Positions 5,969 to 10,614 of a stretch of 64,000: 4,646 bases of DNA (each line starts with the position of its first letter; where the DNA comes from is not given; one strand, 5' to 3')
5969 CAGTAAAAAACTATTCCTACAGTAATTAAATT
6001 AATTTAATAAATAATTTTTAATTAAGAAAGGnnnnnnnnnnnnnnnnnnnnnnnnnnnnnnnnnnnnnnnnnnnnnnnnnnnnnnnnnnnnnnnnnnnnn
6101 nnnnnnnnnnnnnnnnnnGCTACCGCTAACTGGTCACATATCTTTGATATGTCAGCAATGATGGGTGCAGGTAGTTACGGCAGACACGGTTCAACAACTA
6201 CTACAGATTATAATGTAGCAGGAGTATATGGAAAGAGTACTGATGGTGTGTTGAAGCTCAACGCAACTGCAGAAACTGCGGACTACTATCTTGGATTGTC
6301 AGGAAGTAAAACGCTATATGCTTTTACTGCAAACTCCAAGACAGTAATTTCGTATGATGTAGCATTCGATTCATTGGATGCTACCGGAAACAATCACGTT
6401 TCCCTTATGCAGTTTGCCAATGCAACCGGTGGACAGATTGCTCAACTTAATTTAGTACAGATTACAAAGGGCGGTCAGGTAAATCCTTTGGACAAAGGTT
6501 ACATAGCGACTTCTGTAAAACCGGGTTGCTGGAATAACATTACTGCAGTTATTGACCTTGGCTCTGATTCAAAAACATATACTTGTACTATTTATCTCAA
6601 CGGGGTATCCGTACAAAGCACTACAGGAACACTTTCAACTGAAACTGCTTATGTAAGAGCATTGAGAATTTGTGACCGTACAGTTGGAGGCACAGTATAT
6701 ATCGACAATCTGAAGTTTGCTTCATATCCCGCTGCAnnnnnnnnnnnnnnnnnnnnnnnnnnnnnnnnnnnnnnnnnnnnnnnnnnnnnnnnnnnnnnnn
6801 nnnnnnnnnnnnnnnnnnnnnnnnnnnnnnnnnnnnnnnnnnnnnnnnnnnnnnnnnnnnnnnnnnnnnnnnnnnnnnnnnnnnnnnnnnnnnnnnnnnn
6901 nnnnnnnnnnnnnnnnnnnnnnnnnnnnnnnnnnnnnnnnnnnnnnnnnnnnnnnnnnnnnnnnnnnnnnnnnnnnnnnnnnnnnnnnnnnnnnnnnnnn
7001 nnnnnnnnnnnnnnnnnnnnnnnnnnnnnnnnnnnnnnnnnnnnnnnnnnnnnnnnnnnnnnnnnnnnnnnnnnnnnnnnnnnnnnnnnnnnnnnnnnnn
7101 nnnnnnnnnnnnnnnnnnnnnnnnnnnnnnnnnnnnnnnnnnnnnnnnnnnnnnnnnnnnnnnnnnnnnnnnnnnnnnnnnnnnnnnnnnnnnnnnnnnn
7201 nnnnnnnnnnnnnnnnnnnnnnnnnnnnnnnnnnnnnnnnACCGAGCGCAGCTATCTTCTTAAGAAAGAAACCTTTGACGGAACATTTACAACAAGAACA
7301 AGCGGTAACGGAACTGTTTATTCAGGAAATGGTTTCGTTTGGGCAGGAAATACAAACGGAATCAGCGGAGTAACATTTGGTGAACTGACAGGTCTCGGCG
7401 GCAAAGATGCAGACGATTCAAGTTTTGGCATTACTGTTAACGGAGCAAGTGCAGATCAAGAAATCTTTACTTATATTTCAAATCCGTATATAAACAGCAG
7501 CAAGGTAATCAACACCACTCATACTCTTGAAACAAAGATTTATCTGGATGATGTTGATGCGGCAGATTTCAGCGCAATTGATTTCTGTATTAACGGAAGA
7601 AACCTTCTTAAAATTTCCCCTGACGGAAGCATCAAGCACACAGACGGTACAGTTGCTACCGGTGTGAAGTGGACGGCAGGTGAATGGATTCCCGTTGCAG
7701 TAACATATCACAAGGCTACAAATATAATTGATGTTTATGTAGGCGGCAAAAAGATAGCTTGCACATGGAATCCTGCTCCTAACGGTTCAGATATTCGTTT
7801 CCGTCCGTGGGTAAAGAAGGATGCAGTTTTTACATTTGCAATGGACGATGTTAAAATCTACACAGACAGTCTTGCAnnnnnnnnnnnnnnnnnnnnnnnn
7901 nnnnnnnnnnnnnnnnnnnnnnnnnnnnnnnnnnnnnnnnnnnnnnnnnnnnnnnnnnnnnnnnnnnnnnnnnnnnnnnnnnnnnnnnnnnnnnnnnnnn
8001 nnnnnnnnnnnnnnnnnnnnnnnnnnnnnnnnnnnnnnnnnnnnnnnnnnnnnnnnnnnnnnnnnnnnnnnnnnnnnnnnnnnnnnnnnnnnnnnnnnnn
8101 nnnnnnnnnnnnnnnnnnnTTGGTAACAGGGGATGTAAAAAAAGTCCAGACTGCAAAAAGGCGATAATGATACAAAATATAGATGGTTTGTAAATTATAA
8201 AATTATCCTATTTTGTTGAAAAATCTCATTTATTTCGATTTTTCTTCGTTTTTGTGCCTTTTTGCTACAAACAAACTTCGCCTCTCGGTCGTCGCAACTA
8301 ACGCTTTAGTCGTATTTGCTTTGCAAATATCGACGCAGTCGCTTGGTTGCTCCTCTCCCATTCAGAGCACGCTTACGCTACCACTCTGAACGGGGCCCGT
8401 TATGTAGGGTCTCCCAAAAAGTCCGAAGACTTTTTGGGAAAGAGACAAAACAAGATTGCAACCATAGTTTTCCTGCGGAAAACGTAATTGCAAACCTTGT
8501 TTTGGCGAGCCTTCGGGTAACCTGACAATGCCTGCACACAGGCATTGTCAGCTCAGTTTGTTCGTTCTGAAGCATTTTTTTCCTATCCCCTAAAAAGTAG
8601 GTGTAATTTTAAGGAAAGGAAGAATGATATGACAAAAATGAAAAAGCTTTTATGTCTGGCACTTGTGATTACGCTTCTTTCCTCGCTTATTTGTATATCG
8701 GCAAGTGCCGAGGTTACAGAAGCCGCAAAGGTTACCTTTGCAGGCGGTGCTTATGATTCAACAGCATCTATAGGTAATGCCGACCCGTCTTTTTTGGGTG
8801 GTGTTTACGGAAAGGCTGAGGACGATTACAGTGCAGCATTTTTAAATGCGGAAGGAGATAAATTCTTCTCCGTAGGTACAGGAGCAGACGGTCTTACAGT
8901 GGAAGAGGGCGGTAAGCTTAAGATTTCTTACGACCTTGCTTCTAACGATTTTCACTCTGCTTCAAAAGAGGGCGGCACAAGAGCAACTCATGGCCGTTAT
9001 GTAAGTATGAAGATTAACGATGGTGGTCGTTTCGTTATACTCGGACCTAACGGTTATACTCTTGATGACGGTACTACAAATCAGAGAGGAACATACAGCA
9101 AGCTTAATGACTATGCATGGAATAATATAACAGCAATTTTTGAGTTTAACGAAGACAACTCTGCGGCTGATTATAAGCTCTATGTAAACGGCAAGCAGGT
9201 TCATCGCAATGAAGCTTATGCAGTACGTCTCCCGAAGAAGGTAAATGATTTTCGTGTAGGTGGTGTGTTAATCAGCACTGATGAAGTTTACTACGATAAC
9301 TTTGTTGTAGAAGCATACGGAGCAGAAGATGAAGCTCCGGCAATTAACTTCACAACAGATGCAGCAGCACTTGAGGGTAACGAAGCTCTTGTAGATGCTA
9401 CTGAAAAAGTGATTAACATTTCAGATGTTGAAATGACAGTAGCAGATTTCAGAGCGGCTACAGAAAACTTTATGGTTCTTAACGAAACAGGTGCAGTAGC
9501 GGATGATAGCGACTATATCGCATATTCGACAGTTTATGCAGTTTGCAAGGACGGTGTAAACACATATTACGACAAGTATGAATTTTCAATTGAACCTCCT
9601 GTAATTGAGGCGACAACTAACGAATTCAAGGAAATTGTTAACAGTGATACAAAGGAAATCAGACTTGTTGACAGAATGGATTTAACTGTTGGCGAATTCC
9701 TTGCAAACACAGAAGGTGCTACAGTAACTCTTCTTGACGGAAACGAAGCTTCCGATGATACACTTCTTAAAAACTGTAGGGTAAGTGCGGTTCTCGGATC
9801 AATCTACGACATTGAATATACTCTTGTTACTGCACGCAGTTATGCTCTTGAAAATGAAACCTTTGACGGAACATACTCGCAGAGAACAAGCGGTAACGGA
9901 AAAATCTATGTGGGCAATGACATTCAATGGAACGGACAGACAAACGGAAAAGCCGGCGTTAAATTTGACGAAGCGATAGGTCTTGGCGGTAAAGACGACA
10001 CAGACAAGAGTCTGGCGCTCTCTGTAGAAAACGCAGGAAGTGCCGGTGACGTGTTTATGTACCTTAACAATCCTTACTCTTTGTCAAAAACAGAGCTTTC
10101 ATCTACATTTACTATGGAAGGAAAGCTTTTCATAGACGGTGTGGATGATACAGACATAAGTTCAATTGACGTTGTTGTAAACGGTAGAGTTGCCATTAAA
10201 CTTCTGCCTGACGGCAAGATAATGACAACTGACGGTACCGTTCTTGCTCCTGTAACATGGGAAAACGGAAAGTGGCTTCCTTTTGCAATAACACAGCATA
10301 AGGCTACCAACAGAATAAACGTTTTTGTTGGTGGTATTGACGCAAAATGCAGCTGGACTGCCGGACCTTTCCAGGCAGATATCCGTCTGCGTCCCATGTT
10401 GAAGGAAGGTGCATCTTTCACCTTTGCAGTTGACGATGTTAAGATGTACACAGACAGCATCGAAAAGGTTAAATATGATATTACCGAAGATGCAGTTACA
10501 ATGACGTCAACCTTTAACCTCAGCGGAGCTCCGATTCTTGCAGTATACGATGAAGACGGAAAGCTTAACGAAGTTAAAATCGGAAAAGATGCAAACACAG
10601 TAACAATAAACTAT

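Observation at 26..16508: Five adjacent secreted giants built from at least 10 copies of a beta-sandwich module ending in h-D-N/D-h-x-h-Y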

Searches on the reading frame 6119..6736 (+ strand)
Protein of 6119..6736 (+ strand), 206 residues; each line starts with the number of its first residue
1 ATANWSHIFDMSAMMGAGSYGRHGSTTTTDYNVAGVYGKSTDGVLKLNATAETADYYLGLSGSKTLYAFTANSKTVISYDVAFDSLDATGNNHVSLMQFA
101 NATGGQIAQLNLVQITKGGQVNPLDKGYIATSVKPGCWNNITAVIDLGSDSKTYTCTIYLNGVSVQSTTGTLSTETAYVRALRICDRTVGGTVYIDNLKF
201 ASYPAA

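Call 16: search_protein_families(library=pfam, proteins=[window:6119-6736:+], max_evalue=1)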
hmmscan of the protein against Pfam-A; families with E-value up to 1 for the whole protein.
seq(206 aa): 2 families
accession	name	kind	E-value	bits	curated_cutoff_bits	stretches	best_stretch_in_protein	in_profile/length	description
PF13385.13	Laminin_G_3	-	0.00023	21.8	27.6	1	104-187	54-124/151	Concanavalin A-like lectin/glucanases superfamily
PF02973.23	Sialidase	-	0.12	12.3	26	1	131-169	93-133/189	Sialidase, N-terminal domain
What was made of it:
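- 6200..6727 (+): Module O3a. Ends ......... Laminin_G_3 E 2.3e-4 (call 16).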

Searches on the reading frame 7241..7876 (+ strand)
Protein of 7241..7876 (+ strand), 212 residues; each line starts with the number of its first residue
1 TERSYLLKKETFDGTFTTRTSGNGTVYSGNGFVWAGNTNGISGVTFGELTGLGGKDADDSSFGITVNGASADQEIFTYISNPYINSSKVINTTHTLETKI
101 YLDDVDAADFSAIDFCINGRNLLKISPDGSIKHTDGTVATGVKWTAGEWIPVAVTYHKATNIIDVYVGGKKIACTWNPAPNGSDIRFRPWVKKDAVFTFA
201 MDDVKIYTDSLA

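Call 16: search_protein_families(library=pfam, proteins=[window:7241-7876:+], max_evalue=1)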
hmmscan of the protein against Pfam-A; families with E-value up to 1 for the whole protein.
seq(212 aa): 1 family
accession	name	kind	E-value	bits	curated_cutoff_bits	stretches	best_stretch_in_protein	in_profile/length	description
PF13385.13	Laminin_G_3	-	2.6e-06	28.1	27.6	1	91-211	16-145/151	Concanavalin A-like lectin/glucanases superfamily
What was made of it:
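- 7268..7882 (+): Module O3b. Ends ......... Laminin_G_3 28.1 bits against a cut-off of 27.6 (call 16).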

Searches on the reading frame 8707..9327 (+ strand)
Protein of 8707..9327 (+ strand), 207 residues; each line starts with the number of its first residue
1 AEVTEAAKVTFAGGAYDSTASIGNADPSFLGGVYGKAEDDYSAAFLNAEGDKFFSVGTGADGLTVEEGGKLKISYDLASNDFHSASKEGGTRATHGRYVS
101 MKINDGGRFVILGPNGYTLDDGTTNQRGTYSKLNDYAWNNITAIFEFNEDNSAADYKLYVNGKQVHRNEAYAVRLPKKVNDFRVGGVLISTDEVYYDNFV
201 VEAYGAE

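Call 16: search_protein_families(library=pfam, proteins=[window:8707-9327:+], max_evalue=1)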
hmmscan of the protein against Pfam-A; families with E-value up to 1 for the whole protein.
seq(207 aa): 4 families
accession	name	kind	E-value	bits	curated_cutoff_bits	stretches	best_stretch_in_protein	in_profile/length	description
PF13385.13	Laminin_G_3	-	0.0011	19.5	27.6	1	94-185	44-122/151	Concanavalin A-like lectin/glucanases superfamily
PF02210.31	Laminin_G_2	-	0.0057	17.6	22.9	0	117-187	34-99/126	Laminin G domain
PF17163.9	DUF5125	-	0.051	14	27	1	102-198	50-144/188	Domain of unknown function (DUF5125)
PF16168.11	AIDA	-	0.24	11.9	27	1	47-107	4-63/63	Adhesin of bacterial autotransporter system, probable stalk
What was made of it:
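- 8851..9318 (+): Module O4a. Ends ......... Laminin_G_3 E 1.1e-3 (call 16).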

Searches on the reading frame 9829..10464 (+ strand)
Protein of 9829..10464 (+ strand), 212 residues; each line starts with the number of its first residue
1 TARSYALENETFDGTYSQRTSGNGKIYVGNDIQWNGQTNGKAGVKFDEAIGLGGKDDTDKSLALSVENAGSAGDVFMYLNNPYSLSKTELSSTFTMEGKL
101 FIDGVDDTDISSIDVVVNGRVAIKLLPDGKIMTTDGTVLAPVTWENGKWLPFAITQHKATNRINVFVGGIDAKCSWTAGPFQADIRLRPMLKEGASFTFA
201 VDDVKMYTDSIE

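Call 16: search_protein_families(library=pfam, proteins=[window:9829-10464:+], max_evalue=1)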
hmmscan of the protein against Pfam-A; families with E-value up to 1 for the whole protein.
seq(212 aa): 1 family
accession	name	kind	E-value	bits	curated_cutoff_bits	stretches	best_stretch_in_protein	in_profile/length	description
PF19858.4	OxRdtase_C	-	0.16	11.7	26.3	1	35-119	48-124/163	Bacterial oxidoreductases, C-terminal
